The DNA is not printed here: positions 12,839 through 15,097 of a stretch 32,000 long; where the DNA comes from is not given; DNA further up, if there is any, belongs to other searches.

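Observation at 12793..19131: TetR-gated operon couples beta-glucoside PTS uptake and 6-P-beta-glucosidase to an Fe-S flavin ene-reductase and an SDR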

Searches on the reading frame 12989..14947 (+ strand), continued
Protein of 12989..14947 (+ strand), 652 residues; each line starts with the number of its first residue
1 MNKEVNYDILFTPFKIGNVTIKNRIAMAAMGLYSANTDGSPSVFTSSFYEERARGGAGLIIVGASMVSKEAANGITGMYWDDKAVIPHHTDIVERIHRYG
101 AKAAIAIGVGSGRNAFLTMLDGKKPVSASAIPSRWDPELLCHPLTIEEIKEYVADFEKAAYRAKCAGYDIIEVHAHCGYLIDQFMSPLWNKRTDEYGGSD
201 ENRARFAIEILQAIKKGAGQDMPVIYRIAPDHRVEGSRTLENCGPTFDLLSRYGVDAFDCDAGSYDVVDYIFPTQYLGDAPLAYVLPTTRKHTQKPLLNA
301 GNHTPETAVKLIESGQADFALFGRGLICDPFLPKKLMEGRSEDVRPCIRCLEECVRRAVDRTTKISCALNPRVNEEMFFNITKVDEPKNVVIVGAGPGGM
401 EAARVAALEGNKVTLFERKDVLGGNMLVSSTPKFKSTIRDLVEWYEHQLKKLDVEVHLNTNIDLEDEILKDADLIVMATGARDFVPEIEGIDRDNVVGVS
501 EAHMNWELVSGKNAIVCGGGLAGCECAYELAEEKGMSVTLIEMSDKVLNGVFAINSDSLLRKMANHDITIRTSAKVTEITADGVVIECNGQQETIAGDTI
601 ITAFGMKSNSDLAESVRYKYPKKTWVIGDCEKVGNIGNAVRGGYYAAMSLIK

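Call 40: search_protein_families(library=ncbifam, proteins=[L002:7295-8605:+, L002:8655-9971:+, L003:5695-6798:+, L005:6600-8519:+, L069:10007-11947:+, L069:8082-9512:+, L069:6712-8079:+], max_evalue=0.00001)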
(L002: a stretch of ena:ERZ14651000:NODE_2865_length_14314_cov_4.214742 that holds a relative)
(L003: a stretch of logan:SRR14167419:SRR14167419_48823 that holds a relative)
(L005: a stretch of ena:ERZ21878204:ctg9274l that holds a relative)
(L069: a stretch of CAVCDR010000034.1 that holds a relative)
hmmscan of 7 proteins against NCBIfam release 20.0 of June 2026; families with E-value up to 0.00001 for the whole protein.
L002:7295-8605:+ (436 aa): 1 family
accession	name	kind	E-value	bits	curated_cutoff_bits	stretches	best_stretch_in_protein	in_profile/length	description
TIGR00791.1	gntP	subfamily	4.1e-09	36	292.75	1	10-252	7-236/439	gluconate:H+ symporter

L002:8655-9971:+ (438 aa): 0 families

L003:5695-6798:+ (367 aa): 20 families
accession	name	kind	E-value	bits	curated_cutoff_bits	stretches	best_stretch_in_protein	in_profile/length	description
TIGR03989.1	Rxyl_3153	subfamily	1.7e-30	106.6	440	1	131-354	134-359/370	NDMA-dependent alcohol dehydrogenase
TIGR00692.1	tdh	equivalog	4e-28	98.4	458.35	1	11-354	7-329/340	L-threonine 3-dehydrogenase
NF041097.1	keto_inos_dh_IolM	equivalog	4e-27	94.9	450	1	19-355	44-379/389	scyllo-inosose 3-dehydrogenase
NF003808.0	PRK05396.1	equivalog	4.4e-23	81.7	380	1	13-355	11-330/341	L-threonine 3-dehydrogenase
TIGR02819.1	fdhA_non_GSH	equivalog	3.7e-21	75.2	636.95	1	59-264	53-268/397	formaldehyde dehydrogenase, glutathione-independent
TIGR03451.1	mycoS_dep_FDH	equivalog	4.5e-21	75.1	512.9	1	73-355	56-348/358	S-(hydroxymethyl)mycothiol dehydrogenase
TIGR02818.1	adh_III_F_hyde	equivalog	5.7e-20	71.7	543.95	1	137-355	139-358/368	S-(hydroxymethyl)glutathione dehydrogenase/class III alcohol dehydrogenase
NF007642.0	PRK10309.1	equivalog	7.6e-20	71.4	550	1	65-291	47-267/347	galactitol-1-phosphate 5-dehydrogenase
TIGR03366.1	HpnZ_proposed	hypoth_equivalog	3e-14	52.9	328.1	1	69-280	31-249/315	putative phosphonate catabolism associated alcohol dehydrogenase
NF006940.0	PRK09422.1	equivalog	4e-14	52.3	344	1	30-282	26-258/338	alcohol dehydrogenase AdhP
NF041172.1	AcrlCoa_red_Thmprot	equivalog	3.1e-13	49.4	500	1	70-356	53-324/334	acryloyl-CoA reductase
NF010344.0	PRK13771.1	subfamily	5e-13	48.7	349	1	71-331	54-301/334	putative alcohol dehydrogenase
TIGR03201.1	dearomat_had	equivalog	2e-11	43.6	338.65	1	69-300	51-288/349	6-hydroxycyclohex-1-ene-1-carbonyl-CoA dehydrogenase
NF047908.1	AldhRedAhr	equivalog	5.9e-11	41.8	470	1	67-286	53-262/335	NADPH-dependent aldehyde reductase Ahr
NF007375.0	PRK09880.1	equivalog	2.4e-10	39.7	469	1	70-281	58-263/344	L-idonate 5-dehydrogenase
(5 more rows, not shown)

L005:6600-8519:+ (639 aa): 66 families (the best 25 are shown)
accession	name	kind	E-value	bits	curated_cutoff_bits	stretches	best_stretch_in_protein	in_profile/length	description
NF041087.1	bile_acid_BaiCD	equivalog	9.7e-134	446.8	825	1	4-635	3-638/642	bile acid Fe-S flavoenzyme BaiCD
NF045599.1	bili_reduct_long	exception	4.2e-126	421.7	750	1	5-635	1-637/641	bilirubin reductase, long form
TIGR03997.1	mycofact_OYE_2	equivalog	4.5e-103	345.8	793.15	1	5-633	2-639/645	mycofactocin system FadH/OYE family oxidoreductase 2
NF045592.1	bili_reduct_N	equivalog_domain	1.5e-57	195.4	425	1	5-359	2-362/363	bilirubin reductase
NF010047.0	PRK13523.1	equivalog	1.6e-44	152.3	431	1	1-332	1-324/339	NADPH dehydrogenase NamA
TIGR03996.1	mycofact_OYE_1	hypoth_equivalog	3.4e-44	151.4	627.9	1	5-631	2-628/633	mycofactocin system FadH/OYE family oxidoreductase 1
NF006101.0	PRK08255.1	equivalog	1.4e-37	129.2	1078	1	4-328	398-730/768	bifunctional salicylyl-CoA 5-hydroxylase/oxidoreductase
TIGR01350.1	lipoamide_DH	equivalog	1.5e-26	93.1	408.8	2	444-601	119-272/461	dihydrolipoyl dehydrogenase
NF007899.0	PRK10605.1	subfamily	4.9e-23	82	403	1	3-330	4-339/365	N-ethylmaleimide reductase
NF009410.0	PRK12771.1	subfamily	2.5e-21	75.9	516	1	369-608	130-392/566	NAD(P)-binding protein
TIGR02053.1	MerA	equivalog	5.9e-20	71.7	454.45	1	461-603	129-274/465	mercury(II) reductase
NF004991.0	PRK06370.1-3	subfamily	9.2e-19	67.3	620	1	461-600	164-304/509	FAD-containing oxidoreductase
NF007123.0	PRK09564.1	equivalog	1e-18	67.3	458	1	451-607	93-257/444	CoA-disulfide reductase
NF004943.0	PRK06292.2-1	equivalog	2.5e-18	66.1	432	1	463-598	133-270/456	dihydrolipoyl dehydrogenase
NF003437.0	PRK04965.1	equivalog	3.5e-18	65.8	392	1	445-605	83-246/378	NADH:flavorubredoxin reductase NorW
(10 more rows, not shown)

L069:10007-11947:+ (646 aa): 73 families (the best 25 are shown)
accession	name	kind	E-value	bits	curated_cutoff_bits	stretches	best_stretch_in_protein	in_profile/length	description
NF045599.1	bili_reduct_long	exception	2.4e-119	399.4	750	1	6-644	1-640/641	bilirubin reductase, long form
NF041087.1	bile_acid_BaiCD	equivalog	6.5e-119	397.9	825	1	3-643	1-640/642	bile acid Fe-S flavoenzyme BaiCD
TIGR03997.1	mycofact_OYE_2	equivalog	2.9e-117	392.7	793.15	1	5-643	1-643/645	mycofactocin system FadH/OYE family oxidoreductase 2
NF045592.1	bili_reduct_N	equivalog_domain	9.1e-57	192.8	425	1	5-365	1-363/363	bilirubin reductase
TIGR03996.1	mycofact_OYE_1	hypoth_equivalog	1.2e-56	192.5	627.9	1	13-640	9-631/633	mycofactocin system FadH/OYE family oxidoreductase 1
NF010047.0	PRK13523.1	equivalog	5e-52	177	431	1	4-338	3-327/339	NADPH dehydrogenase NamA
NF006101.0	PRK08255.1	equivalog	2e-49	168.4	1078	1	5-327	398-726/768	bifunctional salicylyl-CoA 5-hydroxylase/oxidoreductase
NF007899.0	PRK10605.1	subfamily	2.8e-35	122.2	403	1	1-333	1-339/365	N-ethylmaleimide reductase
NF009410.0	PRK12771.1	subfamily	9e-25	87.3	516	1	363-614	119-393/566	NAD(P)-binding protein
TIGR04018.1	Bthiol_YpdA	hypoth_equivalog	5.1e-20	71.5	339.9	1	452-619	100-265/316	YpdA family putative bacillithiol disulfide reductase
TIGR01350.1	lipoamide_DH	equivalog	3.2e-19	69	408.8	2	457-612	121-280/461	dihydrolipoyl dehydrogenase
NF007123.0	PRK09564.1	equivalog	6.3e-19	68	458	1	433-611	71-254/444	CoA-disulfide reductase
NF004943.0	PRK06292.2-1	equivalog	9.5e-19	67.5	432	2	451-605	116-272/456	dihydrolipoyl dehydrogenase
TIGR02053.1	MerA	equivalog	5.8e-17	61.8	454.45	1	453-613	115-280/465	mercury(II) reductase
TIGR03385.1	CoA_CoA_reduc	equivalog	2.6e-14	52.9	578.8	1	458-613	95-255/439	CoA-disulfide reductase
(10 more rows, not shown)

L069:8082-9512:+ (476 aa): 8 families
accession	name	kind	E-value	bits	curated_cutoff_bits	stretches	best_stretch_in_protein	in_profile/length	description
NF007154.0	PRK09589.1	subfamily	1.1e-172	575.1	624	1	2-476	3-476/476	6-phospho-beta-glucosidase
NF007158.0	PRK09593.1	subfamily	2.8e-171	570.4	639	1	1-475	4-476/478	6-phospho-beta-glucosidase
NF011589.0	PRK15014.1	subfamily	5e-164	547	686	1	3-476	6-477/477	6-phospho-beta-glucosidase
NF007356.0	PRK09852.1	subfamily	3.1e-158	527.4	623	1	2-476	3-473/474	6-phospho-beta-glucosidase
TIGR03356.1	BGL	equivalog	1.9e-92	310.4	478.5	1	3-465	1-427/427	GH1 family beta-glucosidase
NF010036.0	PRK13511.1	subfamily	3.8e-77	259.9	610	1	3-470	5-464/469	6-phospho-beta-galactosidase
TIGR01233.1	lacG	equivalog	4.3e-61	207.2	561.2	1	4-469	5-466/472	6-phospho-beta-galactosidase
NF041004.1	Beta_gal_BgaS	equivalog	4.6e-32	111.2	475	1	102-472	124-466/479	beta-galactosidase BgaS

L069:6712-8079:+ (455 aa): 18 families
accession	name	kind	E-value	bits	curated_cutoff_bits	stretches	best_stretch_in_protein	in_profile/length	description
TIGR01995.1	PTS-II-ABC-beta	subfamily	6.2e-126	421.3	614.7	1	5-453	1-448/618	beta-glucoside-specific PTS transporter subunit IIABC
NF007311.0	PRK09796.1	equivalog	6.1e-91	305.3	722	1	1-452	1-454/485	PTS cellobiose/arbutin/salicin transporter subunit IIBC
TIGR01996.1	PTS-II-BC-sucr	equivalog_domain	5.6e-86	289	559.3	1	4-451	1-460/461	sucrose-specific PTS transporter subunit IIBC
NF007335.0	PRK09824.1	equivalog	1.8e-68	231.7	894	1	4-449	2-444/627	PTS beta-glucoside transporter subunit IIABC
TIGR01992.1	PTS-IIBC-Tre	equivalog_domain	1.1e-65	222.4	591.95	1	9-453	4-462/463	PTS system trehalose-specific EIIBC component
NF008236.0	PRK11007.1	equivalog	1.5e-57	195.3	409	1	6-454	7-462/473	PTS trehalose transporter subunit IIBC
TIGR00852.1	pts-Glc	subfamily_domain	2.1e-46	158.6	291.1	1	158-437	1-287/290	maltose/glucose-specific PTS transporter subunit IIC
NF007152.0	PRK09586.1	equivalog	4.3e-41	141.6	516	1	2-451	3-468/477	PTS N-acetylmuramic acid transporter subunit IIBC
NF011497.0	PRK14905.1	equivalog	1.6e-11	44.2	485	1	7-77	277-348/357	triosephosphate isomerase/PTS system glucose/sucrose-specific transporter subunit IIB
TIGR00826.1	EIIB_glc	domain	6.4e-11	42.4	45.75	1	8-49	29-70/88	glucose PTS transporter subunit EIIB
TIGR01998.1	PTS-II-BC-nag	equivalog_domain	6.7e-10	38.3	553.2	1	10-76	406-472/475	N-acetylglucosamine-specific PTS transporter subunit IIBC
NF007509.0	PRK10110.1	subfamily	1e-09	37.3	665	1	9-78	452-521/530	PTS maltose transporter subunit IICB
TIGR02004.1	PTS-IIBC-malX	hypoth_equivalog_domain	1.4e-09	37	632.2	1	10-78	445-513/517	maltose/glucose-specific PTS transporter subunit IIBC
TIGR02005.1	PTS-IIBC-alpha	subfamily_domain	2.4e-08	32.7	607.3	1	10-76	452-518/524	alpha-glucoside-specific PTS transporter subunit IIBC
NF008301.0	PRK11089.1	equivalog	7.9e-08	31.4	647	1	6-73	399-465/477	PTS glucose transporter subunit IIBC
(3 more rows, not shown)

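Call 42: find_related_loci(query=A2, collection=metagenome_contigs, flank=8000)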
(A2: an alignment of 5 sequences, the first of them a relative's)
Query A2 (646 aa) in metagenome_contigs; peptide patterns used: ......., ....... (x = any residue, [..] = any of these).
600 stretches matched a pattern (row limit reached: there are more); 110 encode a relative of the query (tblastn E <= 1e-3); the best 80 are kept; 79 distinct loci.
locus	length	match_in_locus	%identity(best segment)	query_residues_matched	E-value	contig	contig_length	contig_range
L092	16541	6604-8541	80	1-646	0e+0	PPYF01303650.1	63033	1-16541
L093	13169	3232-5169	80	1-646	0e+0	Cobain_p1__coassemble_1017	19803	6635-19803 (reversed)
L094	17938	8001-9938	80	1-646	0e+0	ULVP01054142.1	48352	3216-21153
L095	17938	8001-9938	80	1-646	0e+0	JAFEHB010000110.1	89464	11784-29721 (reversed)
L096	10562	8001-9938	80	1-646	0e+0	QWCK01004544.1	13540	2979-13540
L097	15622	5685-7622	80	1-646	0e+0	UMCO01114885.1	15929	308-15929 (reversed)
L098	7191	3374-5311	80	1-646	0e+0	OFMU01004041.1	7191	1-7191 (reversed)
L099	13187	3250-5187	80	1-646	0e+0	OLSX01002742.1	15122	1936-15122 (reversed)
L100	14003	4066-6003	80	1-646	0e+0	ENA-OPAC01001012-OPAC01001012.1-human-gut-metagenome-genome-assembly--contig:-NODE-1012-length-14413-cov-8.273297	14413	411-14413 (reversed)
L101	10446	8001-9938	80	1-646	0e+0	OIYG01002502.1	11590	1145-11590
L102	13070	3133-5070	80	1-646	0e+0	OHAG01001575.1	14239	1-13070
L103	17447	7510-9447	80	1-646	0e+0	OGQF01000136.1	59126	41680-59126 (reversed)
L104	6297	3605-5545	77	1-646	0e+0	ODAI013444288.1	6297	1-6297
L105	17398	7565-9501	78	1-646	0e+0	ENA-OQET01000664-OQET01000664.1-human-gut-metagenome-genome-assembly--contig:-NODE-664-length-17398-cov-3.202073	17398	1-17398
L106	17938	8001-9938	80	1-646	0e+0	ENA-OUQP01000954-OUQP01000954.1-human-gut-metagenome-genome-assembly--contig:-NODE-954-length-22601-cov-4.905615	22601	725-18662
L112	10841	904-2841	70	1-645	0e+0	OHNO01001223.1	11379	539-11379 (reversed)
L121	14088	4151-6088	70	1-645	0e+0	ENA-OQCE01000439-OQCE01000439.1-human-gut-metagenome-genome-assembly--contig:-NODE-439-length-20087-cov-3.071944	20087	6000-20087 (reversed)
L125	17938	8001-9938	70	1-645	0e+0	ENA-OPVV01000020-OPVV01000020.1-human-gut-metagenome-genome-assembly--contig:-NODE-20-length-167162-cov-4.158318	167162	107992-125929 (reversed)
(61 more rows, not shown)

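Call 47: search_protein_families(library=pfam, proteins=[L002:8655-9971:+, L002:7295-8605:+, L089:2449-3039:-], max_evalue=1)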
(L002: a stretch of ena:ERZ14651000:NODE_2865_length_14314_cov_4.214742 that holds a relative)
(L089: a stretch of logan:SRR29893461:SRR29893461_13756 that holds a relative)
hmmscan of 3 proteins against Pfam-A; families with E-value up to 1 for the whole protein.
L002:8655-9971:+ (438 aa): 0 families

L002:7295-8605:+ (436 aa): 2 families
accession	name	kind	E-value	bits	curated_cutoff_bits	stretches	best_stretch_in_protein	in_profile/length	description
PF02447.22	GntP_permease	-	4.2e-07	29.5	22.5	1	6-251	3-236/440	GntP family permease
PF06946.16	Phage_holin_5_1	-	0.72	10.7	22.4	1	182-219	48-90/93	Bacteriophage A118-like holin, Hol118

L089:2449-3039:- (196 aa): 6 families
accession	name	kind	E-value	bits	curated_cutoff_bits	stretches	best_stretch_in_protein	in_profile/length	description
PF00440.29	TetR_N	-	3.3e-05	24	24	1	18-61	1-44/47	Bacterial regulatory proteins, tetR family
PF02796.21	HTH_7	-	0.0011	19.4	23.8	1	31-54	20-42/45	Helix-turn-helix domain of resolvase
PF19776.5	DUF6262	-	0.02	15.5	29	1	15-93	16-90/110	Family of unknown function (DUF6262)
PF13412.12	HTH_24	-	0.073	13.1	21.9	1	23-53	9-37/48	Winged helix-turn-helix DNA-binding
PF00165.29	HTH_AraC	-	0.11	13.1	26.6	1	26-51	1-26/42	Bacterial regulatory helix-turn-helix proteins, AraC family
PF12802.13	MarR_2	-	0.16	12.6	27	1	25-49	13-36/61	MarR family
